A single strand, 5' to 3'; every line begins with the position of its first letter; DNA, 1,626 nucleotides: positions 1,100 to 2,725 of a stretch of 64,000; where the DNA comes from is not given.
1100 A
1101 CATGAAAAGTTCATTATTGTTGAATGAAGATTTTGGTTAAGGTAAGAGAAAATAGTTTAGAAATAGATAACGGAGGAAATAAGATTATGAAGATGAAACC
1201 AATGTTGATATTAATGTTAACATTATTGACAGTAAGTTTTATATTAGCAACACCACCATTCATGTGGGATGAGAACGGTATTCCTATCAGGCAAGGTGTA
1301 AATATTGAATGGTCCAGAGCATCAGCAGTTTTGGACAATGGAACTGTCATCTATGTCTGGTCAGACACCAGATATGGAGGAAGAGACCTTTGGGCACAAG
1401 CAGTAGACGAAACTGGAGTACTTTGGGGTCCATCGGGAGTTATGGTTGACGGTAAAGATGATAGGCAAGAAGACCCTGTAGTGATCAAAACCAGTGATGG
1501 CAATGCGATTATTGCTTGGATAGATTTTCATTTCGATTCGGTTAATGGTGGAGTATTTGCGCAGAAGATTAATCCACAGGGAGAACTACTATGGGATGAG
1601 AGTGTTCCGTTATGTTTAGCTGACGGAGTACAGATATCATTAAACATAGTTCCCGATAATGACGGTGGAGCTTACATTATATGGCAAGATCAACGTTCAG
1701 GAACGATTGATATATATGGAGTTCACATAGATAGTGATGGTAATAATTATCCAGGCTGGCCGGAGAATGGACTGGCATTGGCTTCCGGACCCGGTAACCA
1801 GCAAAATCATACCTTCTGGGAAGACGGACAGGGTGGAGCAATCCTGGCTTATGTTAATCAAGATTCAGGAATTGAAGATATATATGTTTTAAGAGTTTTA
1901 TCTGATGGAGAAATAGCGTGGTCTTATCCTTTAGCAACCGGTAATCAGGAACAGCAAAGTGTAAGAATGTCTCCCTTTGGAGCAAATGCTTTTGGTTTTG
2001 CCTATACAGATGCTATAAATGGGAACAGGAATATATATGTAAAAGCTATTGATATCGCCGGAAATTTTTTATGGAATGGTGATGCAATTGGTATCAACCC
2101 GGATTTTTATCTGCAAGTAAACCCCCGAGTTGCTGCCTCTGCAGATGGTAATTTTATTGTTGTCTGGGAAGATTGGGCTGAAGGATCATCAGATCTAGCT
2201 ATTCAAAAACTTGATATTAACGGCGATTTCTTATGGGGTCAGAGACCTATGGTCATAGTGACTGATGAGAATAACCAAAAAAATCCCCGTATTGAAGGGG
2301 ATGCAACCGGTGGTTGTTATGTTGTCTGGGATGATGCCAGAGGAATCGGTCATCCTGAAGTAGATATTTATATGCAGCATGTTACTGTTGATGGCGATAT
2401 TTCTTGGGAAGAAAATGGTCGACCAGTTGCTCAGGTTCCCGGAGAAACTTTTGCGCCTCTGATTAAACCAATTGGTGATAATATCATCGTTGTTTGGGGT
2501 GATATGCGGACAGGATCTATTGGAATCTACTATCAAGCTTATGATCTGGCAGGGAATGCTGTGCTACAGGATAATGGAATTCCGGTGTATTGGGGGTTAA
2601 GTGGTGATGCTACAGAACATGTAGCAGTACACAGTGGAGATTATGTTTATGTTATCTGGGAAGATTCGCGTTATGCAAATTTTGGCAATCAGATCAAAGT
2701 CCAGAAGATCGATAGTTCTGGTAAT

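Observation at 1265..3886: About 16 tandem copies of an unrecognised ~55-aa W-x-D-x-R / D-I-Y-x-Q / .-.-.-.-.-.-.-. repeat in a T9SS-tagged protein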

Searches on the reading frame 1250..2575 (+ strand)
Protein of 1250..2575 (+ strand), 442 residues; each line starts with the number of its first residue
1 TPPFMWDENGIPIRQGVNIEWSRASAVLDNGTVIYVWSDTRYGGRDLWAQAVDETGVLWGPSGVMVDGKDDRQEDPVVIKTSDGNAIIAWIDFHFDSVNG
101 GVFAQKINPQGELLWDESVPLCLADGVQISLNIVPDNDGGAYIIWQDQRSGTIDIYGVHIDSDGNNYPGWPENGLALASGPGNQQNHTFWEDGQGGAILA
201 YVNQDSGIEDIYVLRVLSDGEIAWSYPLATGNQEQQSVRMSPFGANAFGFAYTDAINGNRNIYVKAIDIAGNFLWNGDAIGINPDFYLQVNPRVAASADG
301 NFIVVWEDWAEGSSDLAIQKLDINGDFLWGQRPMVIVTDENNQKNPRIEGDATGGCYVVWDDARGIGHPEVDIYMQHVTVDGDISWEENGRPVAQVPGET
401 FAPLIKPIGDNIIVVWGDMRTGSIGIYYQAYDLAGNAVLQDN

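Call 46: predict_structure(alignment_id=A4)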
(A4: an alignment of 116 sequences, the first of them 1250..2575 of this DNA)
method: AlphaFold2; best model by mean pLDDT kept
length: 442 residues; sequences in the alignment: 116
mean_pLDDT: 94.2   pTM: 0.92
mean pLDDT of the five models: 94.2, 93.4, 93.5, 93.4, 91.7
residues with pLDDT >= 90: 388; 70-90: 42; 50-70: 4; < 50: 8
segments of 3 or more residues with pLDDT < 50: 1-6
pLDDT, mean of each block of 10 residues (from residue 1): 46 89 94 96 92 96 93 95 98 94 98 98 94 97 97 98 96 97 97 97 97 98 98 96 97 97 98 92 94 98 97 95 98 94 97 98 88 97 96 91 97 95 91 92 44
secondary structure, 60 per line:
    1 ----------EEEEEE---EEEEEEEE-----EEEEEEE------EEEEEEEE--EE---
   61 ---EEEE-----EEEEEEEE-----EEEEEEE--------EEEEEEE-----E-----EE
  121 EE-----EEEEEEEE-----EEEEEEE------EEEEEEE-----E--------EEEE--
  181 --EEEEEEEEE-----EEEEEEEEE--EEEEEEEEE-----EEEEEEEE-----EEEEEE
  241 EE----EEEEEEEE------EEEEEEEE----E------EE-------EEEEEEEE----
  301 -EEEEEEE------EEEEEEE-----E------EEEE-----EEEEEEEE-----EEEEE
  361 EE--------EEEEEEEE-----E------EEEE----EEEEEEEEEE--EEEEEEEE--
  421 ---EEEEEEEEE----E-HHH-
elements in order: E11-16 E20-27 E33-39 E46-53 E64-67 E73-80 E86-92 E101-107 E119-122 E128-135 E141-147 E154-160 E175-178 E183-191 E197-205 E208-216 E222-229 E235-242 E247-254 E261-268 E289-296 E302-308 E315-321 E334-337 E343-350 E356-362 E371-378 E391-394 E399-408 E411-418 E424-432
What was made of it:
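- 1259..2575 (+): Propeller 1 (units 1-8, aa 46-484). It is the more conserved half. Blades 1-3 carry blade-specific invariant polar residues: R56, E62, W63, R65, S80-D81-T82, R87, R114-Q115-E116-D117, N174. The fragment model has pLDDT 94.2 and pTM 0.92 (call 46).
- Units 1-8 alone give pTM 0.92 (call 46).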

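Call 49: fold_search(model_id=the predicted structure, library=pdb)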
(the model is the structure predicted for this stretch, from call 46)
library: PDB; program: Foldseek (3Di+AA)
matches with E <= 10: 1137; with E <= 0.001: 410
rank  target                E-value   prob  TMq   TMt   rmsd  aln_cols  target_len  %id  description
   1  6gxs_A                2.8e-10  1.00  0.52  0.62   6.9       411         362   13  Crystal structure of CV39L lectin from Chromobacterium violaceum at 1.8 A resolution (released 2019-12-04)
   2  7roo                  3.4e-10  1.00  0.56  0.41  12.4       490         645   13  Crystal structure of Friedel-Crafts alkylating enzyme CylK from Cylindospermum licheniforme with bromide (released 2022-03-23)
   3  7fh6                  6.3e-10  1.00  0.56  0.40   7.9       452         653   15  Friedel-Crafts alkylation enzyme CylK (released 2022-02-16)
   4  7fh7                  8.9e-10  1.00  0.55  0.39   6.6       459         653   14  Friedel-Crafts alkylation enzyme CylK mutant Y37F (released 2022-02-16)
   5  6gxs_B                1.0e-09  1.00  0.51  0.60   7.1       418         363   13  Crystal structure of CV39L lectin from Chromobacterium violaceum at 1.8 A resolution (released 2019-12-04)
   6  6gxs_C                1.3e-09  1.00  0.53  0.62   6.7       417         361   12  Crystal structure of CV39L lectin from Chromobacterium violaceum at 1.8 A resolution (released 2019-12-04)
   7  7esn_A                2.0e-09  1.00  0.49  0.50   6.8       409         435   13  Crystal structure of a L-rhamnose-alpha-1,4-D-glucuronate lyase from Fusarium oxysporum 12S, H105F Rha-GlcA complex (released 2021-08-04)
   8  2ya4_A                2.2e-09  1.00  0.43  0.41  10.6       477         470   10  Crystal structure of Streptococcus pneumoniae NanA (TIGR4) (released 2011-04-27)
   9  6gxs_D                3.1e-09  1.00  0.56  0.66   5.5       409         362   13  Crystal structure of CV39L lectin from Chromobacterium violaceum at 1.8 A resolution (released 2019-12-04)
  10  2w20_B                5.6e-09  1.00  0.40  0.38  11.2       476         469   12  Structure of the catalytic domain of the native NanA sialidase from Streptococcus pneumoniae (released 2008-12-23)
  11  7fh8                  7.1e-09  1.00  0.52  0.38   7.8       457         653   15  Friedel-Crafts alkylation enzyme CylK mutant H391A (released 2022-02-16)
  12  2ya7_A                9.1e-09  1.00  0.43  0.41  10.8       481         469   11  Crystal structure of Streptococcus pneumoniae NanA (TIGR4) in complex with Zanamivir (released 2011-04-27)
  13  6qzh                  1.3e-08  1.00  0.42  0.28  11.0       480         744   11  Structure of the human CC Chemokine Receptor 7 in complex with the intracellular allosteric antagonist Cmp2105 and the i (released 2019-09-04)
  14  2w20_A                1.7e-08  1.00  0.44  0.42  11.5       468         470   11  Structure of the catalytic domain of the native NanA sialidase from Streptococcus pneumoniae (released 2008-12-23)
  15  5mum                  1.8e-08  1.00  0.47  0.52   7.0       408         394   10  Glycoside Hydrolase BACINT_00347 (released 2017-04-26)
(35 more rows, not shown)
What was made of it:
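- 1259..2575 (+): In Foldseek its best TMq values, 0.52-0.56, are to 7- and 8-bladed propellers (call 49).
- On Glycoside hydrolase family 43: TMq to GH43 structures is 0.32 (call 49).
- Closest known: Seven-bladed propeller lectins and enzymes. Same: These are the best single-domain structural matches to units 1-8 (TMq 0.47-0.56, call 49).
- Foldseek TMq rises with the blade number of the target: 5-bladed GH43 0.32, 6-bladed sialidases 0.40-0.44, 7- and 8-bladed propellers 0.52-0.56 (call 49).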
